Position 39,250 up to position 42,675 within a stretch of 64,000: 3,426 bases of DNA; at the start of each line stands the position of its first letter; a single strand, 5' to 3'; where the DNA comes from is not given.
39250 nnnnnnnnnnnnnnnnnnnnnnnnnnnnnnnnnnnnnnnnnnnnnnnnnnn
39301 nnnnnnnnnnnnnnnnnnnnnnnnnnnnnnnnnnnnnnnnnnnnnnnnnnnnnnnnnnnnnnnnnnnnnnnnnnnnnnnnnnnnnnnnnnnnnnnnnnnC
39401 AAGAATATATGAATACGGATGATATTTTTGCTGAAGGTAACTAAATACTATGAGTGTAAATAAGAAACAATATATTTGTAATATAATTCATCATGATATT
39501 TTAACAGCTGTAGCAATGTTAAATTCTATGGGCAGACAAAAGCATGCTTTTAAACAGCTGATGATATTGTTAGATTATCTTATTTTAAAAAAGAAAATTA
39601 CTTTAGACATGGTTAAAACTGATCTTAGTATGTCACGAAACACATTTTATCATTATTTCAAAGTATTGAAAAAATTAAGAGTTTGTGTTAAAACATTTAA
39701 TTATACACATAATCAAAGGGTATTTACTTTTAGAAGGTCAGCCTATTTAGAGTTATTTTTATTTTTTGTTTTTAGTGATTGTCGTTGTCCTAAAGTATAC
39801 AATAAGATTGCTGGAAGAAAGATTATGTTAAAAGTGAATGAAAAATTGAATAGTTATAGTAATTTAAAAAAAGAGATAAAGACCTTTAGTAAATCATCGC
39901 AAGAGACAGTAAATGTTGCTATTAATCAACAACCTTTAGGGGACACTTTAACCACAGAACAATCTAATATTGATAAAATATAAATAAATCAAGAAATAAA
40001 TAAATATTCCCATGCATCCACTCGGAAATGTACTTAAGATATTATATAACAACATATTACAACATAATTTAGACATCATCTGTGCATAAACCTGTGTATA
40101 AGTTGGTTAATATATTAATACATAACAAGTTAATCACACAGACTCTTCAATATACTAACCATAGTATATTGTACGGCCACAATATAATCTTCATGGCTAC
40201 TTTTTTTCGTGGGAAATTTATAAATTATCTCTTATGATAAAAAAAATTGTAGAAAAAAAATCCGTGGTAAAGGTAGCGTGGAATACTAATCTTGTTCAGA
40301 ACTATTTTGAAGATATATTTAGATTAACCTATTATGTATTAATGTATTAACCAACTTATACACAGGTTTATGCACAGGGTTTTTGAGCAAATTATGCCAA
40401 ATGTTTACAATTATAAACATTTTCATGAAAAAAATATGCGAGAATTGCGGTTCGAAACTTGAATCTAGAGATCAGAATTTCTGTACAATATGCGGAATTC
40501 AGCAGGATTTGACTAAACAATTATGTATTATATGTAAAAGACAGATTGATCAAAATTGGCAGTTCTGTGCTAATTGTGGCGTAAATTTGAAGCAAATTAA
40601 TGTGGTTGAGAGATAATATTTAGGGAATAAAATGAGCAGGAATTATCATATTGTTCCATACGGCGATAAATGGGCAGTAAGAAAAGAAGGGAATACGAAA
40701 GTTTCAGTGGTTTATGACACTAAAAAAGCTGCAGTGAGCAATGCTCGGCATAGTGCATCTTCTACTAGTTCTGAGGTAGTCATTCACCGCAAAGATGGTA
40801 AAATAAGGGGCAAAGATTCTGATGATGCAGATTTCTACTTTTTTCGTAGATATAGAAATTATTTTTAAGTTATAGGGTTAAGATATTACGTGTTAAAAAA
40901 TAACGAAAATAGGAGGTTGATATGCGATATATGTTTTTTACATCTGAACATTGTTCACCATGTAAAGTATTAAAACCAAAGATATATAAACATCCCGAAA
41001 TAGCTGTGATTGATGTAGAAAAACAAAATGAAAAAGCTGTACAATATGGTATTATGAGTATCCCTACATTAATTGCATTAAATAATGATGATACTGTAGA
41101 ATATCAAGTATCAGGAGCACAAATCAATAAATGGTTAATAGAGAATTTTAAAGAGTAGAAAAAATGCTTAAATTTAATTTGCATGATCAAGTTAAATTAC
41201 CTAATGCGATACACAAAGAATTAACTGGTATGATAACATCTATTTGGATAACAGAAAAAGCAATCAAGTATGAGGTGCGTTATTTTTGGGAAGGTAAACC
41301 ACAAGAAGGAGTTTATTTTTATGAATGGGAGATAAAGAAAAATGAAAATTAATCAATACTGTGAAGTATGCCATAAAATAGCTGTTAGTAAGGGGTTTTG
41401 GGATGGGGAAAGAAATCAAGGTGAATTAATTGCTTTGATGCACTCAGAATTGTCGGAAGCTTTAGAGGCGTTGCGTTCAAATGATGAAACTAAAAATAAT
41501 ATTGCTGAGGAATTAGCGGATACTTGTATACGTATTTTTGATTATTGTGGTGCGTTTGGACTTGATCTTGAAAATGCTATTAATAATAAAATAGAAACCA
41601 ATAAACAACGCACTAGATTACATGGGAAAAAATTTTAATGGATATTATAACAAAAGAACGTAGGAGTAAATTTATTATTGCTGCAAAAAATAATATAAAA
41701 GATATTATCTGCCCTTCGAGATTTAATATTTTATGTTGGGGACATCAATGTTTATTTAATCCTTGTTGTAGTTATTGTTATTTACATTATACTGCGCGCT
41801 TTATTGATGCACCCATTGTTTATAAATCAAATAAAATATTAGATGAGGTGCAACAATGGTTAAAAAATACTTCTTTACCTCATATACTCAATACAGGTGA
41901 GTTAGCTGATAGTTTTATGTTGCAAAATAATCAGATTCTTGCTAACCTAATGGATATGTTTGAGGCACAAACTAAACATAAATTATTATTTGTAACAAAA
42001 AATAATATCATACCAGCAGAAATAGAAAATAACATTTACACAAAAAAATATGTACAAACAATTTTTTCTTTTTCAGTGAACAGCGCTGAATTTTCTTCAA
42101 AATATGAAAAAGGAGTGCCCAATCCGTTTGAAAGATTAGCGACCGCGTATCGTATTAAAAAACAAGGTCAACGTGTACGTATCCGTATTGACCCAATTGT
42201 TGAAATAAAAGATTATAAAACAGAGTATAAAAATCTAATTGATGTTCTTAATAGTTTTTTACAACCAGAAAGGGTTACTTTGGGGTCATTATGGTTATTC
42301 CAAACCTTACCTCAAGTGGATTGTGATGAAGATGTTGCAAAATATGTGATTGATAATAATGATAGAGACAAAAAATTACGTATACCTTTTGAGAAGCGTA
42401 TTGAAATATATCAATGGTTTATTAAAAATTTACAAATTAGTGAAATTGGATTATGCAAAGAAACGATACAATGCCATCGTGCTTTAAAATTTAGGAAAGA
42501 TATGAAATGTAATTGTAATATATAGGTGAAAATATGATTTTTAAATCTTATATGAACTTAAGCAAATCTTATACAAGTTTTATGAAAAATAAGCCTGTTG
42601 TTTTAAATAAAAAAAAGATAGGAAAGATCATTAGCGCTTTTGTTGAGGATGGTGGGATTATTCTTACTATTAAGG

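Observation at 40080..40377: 46-bp near-perfect inverted repeats flanking a 206-bp non-coding core in a 400-bp intergenic gap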

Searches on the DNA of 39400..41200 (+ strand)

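Call 7: search_dna_similar(query=window:39400-41200:+, collection=phages, mode=distant)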
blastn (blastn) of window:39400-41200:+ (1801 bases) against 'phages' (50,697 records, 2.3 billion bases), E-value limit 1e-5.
No match.

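Call 26: search_rna_families(source=window, start=39400, end=41000, threshold=evalue, max_evalue=1)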
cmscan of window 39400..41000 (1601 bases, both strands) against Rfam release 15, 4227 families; matches with E-value up to 1: 1.
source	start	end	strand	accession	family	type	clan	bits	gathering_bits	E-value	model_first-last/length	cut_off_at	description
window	40080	40377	-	RF04195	MIR6217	Gene; miRNA;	-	22.7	110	0.023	1-228/228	no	MIR6217 microRNA precursor family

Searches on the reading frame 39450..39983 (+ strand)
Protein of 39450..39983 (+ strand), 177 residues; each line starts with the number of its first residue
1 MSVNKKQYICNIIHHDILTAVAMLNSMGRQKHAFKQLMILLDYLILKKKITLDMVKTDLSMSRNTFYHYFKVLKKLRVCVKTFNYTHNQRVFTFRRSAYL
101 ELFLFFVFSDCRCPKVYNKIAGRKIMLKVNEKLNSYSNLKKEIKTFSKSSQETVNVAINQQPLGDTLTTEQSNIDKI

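Call 9: search_protein_families(library=pfam, proteins=[window:39450-39983:+], max_evalue=0.01)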
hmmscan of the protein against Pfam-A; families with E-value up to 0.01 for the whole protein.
window:39450-39983:+ (177 aa): 0 families

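Call 10: search_protein_families(library=phrogs, proteins=[window:39450-39983:+], max_evalue=0.001)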
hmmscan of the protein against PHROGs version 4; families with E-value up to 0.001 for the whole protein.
window:39450-39983:+ (177 aa): 0 families

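Call 15: find_encoding_contigs(protein=window:39450-39983:+, flank=3000, max_places=10)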
Protein window:39450-39983:+ (177 aa): 12 contigs read that carry it; 2 places shown.
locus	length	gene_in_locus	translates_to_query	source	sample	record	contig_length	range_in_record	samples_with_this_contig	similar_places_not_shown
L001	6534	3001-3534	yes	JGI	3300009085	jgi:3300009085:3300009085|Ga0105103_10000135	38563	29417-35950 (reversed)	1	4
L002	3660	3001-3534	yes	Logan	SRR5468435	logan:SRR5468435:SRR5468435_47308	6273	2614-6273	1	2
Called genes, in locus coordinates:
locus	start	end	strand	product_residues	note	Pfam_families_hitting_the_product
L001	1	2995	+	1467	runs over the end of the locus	PF14890:Intein_splicing, PF14528:LAGLIDADG_3 (faint), PF00493:MCM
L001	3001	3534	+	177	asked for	-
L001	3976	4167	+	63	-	PF13248:Zn_ribbon_3 (faint), PF17032:Zn_ribbon_15 (faint), PF18912:DZR_2 (faint), PF13240:Zn_Ribbon_1 (faint), PF12773:DZR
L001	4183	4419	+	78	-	PF09954:DUF2188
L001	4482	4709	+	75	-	PF00085:Thioredoxin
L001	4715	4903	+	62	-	-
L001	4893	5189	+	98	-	-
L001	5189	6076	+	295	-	PF20903:SPL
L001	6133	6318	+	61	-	-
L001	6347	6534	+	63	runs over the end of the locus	-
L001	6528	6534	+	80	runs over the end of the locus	PF00550:PP-binding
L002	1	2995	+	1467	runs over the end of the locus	PF14890:Intein_splicing, PF14528:LAGLIDADG_3 (faint), PF00493:MCM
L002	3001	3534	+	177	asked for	-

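Call 33: find_homologous_proteins(query=window:39450-39983:+, max_evalue=0.001)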
Query window:39450-39983:+ (177 aa): 1 proteins with E <= 0.001 among 57 candidates.
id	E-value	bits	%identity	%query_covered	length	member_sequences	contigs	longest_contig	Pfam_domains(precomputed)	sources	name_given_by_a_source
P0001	3.2e-62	227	100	62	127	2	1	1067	-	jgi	-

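Call 55: search_protein_families(library=pfam, proteins=[window:39450-39983:+], max_evalue=1)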
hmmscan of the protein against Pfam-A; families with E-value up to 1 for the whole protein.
window:39450-39983:+ (177 aa): 0 families

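Call 87: predict_structure(protein=window:39450-39983:+)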
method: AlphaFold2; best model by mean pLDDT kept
length: 177 residues; sequences in the alignment: 1
mean_pLDDT: 41.2   pTM: 0.23
mean pLDDT of the five models: 41.2, 38.5, 36.5, 35.8, 33.7
residues with pLDDT >= 90: 0; 70-90: 0; 50-70: 19; < 50: 158
segments of 3 or more residues with pLDDT < 50: 1-16, 19-33, 43-136, 150-177
pLDDT, mean of each block of 10 residues (from residue 1): 35 45 45 50 45 39 42 41 31 35 40 35 36 44 50 45 42 44
secondary structure, 60 per line:
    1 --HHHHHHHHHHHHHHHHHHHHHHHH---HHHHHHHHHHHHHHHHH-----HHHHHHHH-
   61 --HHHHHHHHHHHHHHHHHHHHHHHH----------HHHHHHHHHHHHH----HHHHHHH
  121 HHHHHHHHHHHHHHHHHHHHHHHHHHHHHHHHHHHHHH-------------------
elements in order: H3-26 H30-46 H52-59 H63-86 H97-109 H114-158

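Call 88: search_solved_structures(query=A3, max_evalue=5)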
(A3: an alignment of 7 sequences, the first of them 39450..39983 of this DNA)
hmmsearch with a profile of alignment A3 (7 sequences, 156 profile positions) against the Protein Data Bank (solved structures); distinct sequences matched with E-value up to 5: 47.
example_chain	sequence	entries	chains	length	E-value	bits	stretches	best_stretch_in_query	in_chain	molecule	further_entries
2d1h_A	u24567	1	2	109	0.0009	22.2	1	39-111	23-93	109aa long hypothetical transcriptional regulator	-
4o5v_A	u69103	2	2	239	0.021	17.8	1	27-92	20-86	Iron-dependent transcription repressor related protein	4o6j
6cdb_A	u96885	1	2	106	0.025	17.5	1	51-93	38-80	ArsR family transcriptional regulator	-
5jlu_A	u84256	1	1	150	0.032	17.2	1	45-87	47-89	Adhesin competence repressor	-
5jls_A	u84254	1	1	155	0.041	16.8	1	45-87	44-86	Adhesin competence repressor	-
5fmf_R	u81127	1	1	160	0.051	16.5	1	39-106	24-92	TRANSCRIPTION INITIATION FACTOR IIE SUBUNIT ALPHA, TFA1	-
1mkm_A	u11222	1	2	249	0.057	16.4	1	35-87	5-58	IclR transcriptional regulator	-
4lb5_A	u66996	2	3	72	0.079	15.9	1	41-86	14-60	Protein kinase containing Z-DNA binding domains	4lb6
5j6x_A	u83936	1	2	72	0.083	15.8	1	41-80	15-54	Z-DNA binding protein kinase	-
4mnu_A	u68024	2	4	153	0.14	15.1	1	37-140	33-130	SlyA-like transcription regulator | MarR family transcriptional regulator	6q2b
4yxx_A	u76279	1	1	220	0.17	14.9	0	32-104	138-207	dTor_6x35L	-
2kjb_A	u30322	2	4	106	0.23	14.4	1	51-93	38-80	CzrA protein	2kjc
1r1u_A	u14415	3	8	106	0.24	14.4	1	51-93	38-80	repressor protein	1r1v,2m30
6cda_A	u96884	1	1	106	0.24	14.3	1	51-93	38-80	ArsR family transcriptional regulator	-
1r22_A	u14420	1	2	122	0.25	14.3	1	50-87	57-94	Transcriptional repressor smtB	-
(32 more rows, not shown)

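Call 89: search_protein_families(library=ncbifam, alignment_id=A3, max_evalue=1)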
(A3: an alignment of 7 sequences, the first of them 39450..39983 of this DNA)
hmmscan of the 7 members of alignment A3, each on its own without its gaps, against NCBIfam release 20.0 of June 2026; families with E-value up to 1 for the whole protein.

A. member 1, window:39450-39983:+ (177 aa): 1 family
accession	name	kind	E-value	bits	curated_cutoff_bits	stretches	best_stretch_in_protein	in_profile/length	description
NF047500.1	choline_R_CudC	equivalog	0.043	13.6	218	1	42-106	33-97/171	choline uptake/conversion transcriptional regulator CudC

B. families by the number of members that match (of 7 scanned): 12 families
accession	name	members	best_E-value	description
NF053736.1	AcpB_EbpR_MafR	1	8.8e-06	AcpB/EbpR/MafR family transcriptional regulator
TIGR02337.1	HpaR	1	0.0018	homoprotocatechuate degradation operon regulator HpaR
TIGR01093.1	aroD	1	0.0052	type I 3-dehydroquinate dehydratase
NF053606.1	Sta1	1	0.006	Sta1 family transcriptional regulator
NF045950.1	MAG6090_repeat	1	0.015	MAG6090-like repeat-containing lipoprotein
NF053609.1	Sul12a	1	0.019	Sul12a family chromatin-organizing protein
NF040939.2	trans_reg_lrs14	1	0.022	Lrs14 family HTH-type transcriptional regulator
NF033789.1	repress_SdpR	1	0.03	autorepressor SdpR family transcription factor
NF033546.1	transpos_IS21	1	0.042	IS21 family transposase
NF047500.1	choline_R_CudC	1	0.043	choline uptake/conversion transcriptional regulator CudC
NF053610.1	Sso10a_fam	1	0.064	Sso10a family chromatin protein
NF052532.1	TransRegPagRBaca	1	0.36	transcriptional repressor PagR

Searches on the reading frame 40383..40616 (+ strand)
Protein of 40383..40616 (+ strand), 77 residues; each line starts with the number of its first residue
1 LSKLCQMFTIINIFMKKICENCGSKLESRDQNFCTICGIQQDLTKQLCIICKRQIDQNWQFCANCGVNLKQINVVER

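Call 9: search_protein_families(library=pfam, proteins=[window:40383-40616:+], max_evalue=0.01)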
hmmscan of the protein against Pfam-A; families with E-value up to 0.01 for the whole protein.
window:40383-40616:+ (77 aa): 7 families
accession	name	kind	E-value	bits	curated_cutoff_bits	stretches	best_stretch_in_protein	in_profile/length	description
PF12773.13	DZR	-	2e-09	37.9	27.3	1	19-66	1-45/45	Double zinc ribbon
PF13248.11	Zn_ribbon_3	-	8.3e-09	35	27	2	17-39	3-24/26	zinc-ribbon domain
PF17032.10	Zn_ribbon_15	-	3e-06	28.4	28.9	1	45-66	52-73/73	zinc-ribbon family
PF13240.11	Zn_Ribbon_1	-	4.3e-06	26.8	25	1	19-38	2-20/23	zinc-ribbon domain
PF18912.6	DZR_2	-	9.4e-06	25.8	27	1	16-40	21-45/56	Double zinc ribbon domain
PF24460.1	DUF7575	-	0.00015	21.5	28.5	0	48-69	6-27/28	Domain of unknown function (DUF7575)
PF14803.11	Zn_ribbon_Nudix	-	0.0018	18.6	25.6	0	19-29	3-13/34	Nudix N-terminal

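Call 10: search_protein_families(library=phrogs, proteins=[window:40383-40616:+], max_evalue=0.001)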
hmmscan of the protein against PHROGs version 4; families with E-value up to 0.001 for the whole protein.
window:40383-40616:+ (77 aa): 3 families
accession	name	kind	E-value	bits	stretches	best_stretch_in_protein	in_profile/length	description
phrog_2546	-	unknown function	0.00015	23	0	48-74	3-29/180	-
phrog_38469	-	unknown function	0.00018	22.3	1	16-75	213-269/272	-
phrog_10714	-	unknown function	0.00083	20.6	0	13-39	70-97/109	-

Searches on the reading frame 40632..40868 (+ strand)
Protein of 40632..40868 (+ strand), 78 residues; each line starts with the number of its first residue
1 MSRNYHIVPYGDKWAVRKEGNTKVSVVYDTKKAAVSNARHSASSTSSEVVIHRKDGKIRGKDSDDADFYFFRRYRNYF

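Call 9: search_protein_families(library=pfam, proteins=[window:40632-40868:+], max_evalue=0.01)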
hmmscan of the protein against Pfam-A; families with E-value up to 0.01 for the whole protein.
window:40632-40868:+ (78 aa): 1 family
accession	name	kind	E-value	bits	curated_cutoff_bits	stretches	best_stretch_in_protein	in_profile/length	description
PF09954.14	DUF2188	-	2.3e-19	69.7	22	1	5-63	1-61/62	Uncharacterized protein conserved in bacteria (DUF2188)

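Call 10: search_protein_families(library=phrogs, proteins=[window:40632-40868:+], max_evalue=0.001)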
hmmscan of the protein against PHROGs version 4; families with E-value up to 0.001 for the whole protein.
window:40632-40868:+ (78 aa): 2 families
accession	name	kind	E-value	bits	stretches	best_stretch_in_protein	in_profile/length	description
phrog_3220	-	unknown function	9.6e-19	68.4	1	1-63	1-64/74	-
phrog_22338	-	unknown function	0.00012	23.1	1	9-67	142-201/207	-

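Call 16: find_encoding_contigs(protein=window:40632-40868:+, flank=3000, max_places=10)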
Protein window:40632-40868:+ (78 aa): 13 contigs read that carry it; 3 places shown.
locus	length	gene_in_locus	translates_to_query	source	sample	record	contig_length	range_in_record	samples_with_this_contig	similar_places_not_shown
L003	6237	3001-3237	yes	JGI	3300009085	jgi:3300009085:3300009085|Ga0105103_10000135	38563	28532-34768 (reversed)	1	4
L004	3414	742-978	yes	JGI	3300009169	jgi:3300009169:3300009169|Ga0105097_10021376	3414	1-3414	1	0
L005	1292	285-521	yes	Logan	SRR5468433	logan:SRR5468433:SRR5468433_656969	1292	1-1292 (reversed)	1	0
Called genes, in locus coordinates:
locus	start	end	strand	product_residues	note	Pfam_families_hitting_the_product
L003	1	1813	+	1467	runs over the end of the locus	PF14890:Intein_splicing, PF14528:LAGLIDADG_3 (faint), PF00493:MCM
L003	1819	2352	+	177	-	-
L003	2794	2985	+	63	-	PF13248:Zn_ribbon_3 (faint), PF17032:Zn_ribbon_15 (faint), PF18912:DZR_2 (faint), PF13240:Zn_Ribbon_1 (faint), PF12773:DZR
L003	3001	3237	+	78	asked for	PF09954:DUF2188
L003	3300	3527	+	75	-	PF00085:Thioredoxin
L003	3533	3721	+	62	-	-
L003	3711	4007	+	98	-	-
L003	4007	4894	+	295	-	PF20903:SPL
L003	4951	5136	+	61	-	-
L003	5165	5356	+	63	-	-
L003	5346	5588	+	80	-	PF00550:PP-binding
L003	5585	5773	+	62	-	-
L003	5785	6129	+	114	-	PF00166:Cpn10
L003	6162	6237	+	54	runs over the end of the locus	-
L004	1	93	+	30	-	?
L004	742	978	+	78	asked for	PF09954:DUF2188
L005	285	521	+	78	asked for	PF09954:DUF2188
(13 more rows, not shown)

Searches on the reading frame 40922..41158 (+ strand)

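Call 9: search_protein_families(library=pfam, proteins=[window:40922-41158:+], max_evalue=0.01)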
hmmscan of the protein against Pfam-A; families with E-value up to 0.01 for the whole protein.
window:40922-41158:+ (78 aa): 4 families
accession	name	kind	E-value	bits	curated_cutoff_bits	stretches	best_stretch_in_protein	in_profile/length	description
PF00085.26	Thioredoxin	-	2.3e-08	34.4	23.5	1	6-74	25-99/103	Thioredoxin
PF13098.12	Thioredoxin_2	-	6.1e-06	27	27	1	5-67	11-95/104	Thioredoxin-like domain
PF13905.12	Thioredoxin_8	-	0.0012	19.6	27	0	32-58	67-93/94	Thioredoxin-like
PF07689.18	KaiB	-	0.0012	19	27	1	25-53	30-58/82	KaiB domain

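Call 10: search_protein_families(library=phrogs, proteins=[window:40922-41158:+], max_evalue=0.001)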
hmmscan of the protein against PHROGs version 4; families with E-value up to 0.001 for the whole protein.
window:40922-41158:+ (78 aa): 1 family
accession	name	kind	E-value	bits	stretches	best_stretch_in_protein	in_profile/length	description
phrog_22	-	DNA, RNA and nucleotide metabolism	5e-08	34.2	1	1-75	71-147/162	thioredoxin domain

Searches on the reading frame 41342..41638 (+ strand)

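Call 9: search_protein_families(library=pfam, proteins=[window:41342-41638:+], max_evalue=0.01)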
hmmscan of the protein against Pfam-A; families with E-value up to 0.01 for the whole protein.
window:41342-41638:+ (98 aa): 5 families
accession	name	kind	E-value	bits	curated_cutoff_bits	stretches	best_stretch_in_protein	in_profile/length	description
PF03819.22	MazG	-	0.0016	19.2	22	1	28-90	5-69/74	MazG nucleotide pyrophosphohydrolase domain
PF12643.12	MazG-like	-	0.0019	18.8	27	1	36-92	18-71/85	MazG-like family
PF09730.14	BicD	-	0.002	16.8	27.9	1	34-80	155-202/718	Microtubule-associated protein Bicaudal-D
PF01503.22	PRA-PH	-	0.0049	17.7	21.3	1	26-81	27-80/86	Phosphoribosyl-ATP pyrophosphohydrolase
PF00967.23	Barwin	-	0.0053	17.1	21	1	59-88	73-102/119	Barwin family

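Call 10: search_protein_families(library=phrogs, proteins=[window:41342-41638:+], max_evalue=0.001)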
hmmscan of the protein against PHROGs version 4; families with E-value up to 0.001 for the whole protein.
window:41342-41638:+ (98 aa): 4 families
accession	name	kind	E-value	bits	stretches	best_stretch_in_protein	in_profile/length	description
phrog_3301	-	other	3.4e-30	106.2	1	2-98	49-168/169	pyrophosphatase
phrog_5658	-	other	3.7e-19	70.3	1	2-90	303-405/421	pyrophosphatase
phrog_9236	-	other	4.7e-19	69.9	2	1-51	4-54/191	pyrophosphatase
phrog_6945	-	unknown function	6.4e-06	26.8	1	28-91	187-255/270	-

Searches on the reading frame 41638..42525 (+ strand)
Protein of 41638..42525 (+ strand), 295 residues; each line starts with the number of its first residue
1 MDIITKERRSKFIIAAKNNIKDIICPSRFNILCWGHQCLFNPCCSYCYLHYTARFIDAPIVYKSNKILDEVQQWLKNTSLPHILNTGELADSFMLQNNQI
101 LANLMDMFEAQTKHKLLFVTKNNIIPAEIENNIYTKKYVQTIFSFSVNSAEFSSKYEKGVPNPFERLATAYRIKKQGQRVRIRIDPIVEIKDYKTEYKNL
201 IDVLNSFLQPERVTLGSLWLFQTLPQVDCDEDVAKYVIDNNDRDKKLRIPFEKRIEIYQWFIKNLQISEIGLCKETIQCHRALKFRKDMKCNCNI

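Call 9: search_protein_families(library=pfam, proteins=[window:41638-42525:+], max_evalue=0.01)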
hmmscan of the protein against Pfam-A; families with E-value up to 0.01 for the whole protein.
window:41638-42525:+ (295 aa): 1 family
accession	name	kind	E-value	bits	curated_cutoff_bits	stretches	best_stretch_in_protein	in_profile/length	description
PF20903.3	SPL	-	5.1e-11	42.5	27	1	43-254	90-295/338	Spore photoproduct lyase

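Call 10: search_protein_families(library=phrogs, proteins=[window:41638-42525:+], max_evalue=0.001)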
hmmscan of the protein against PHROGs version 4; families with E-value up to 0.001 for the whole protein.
window:41638-42525:+ (295 aa): 1 family
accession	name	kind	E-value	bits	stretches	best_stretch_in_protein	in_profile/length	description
phrog_13321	-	unknown function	2.2e-07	31.3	1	43-204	55-222/307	-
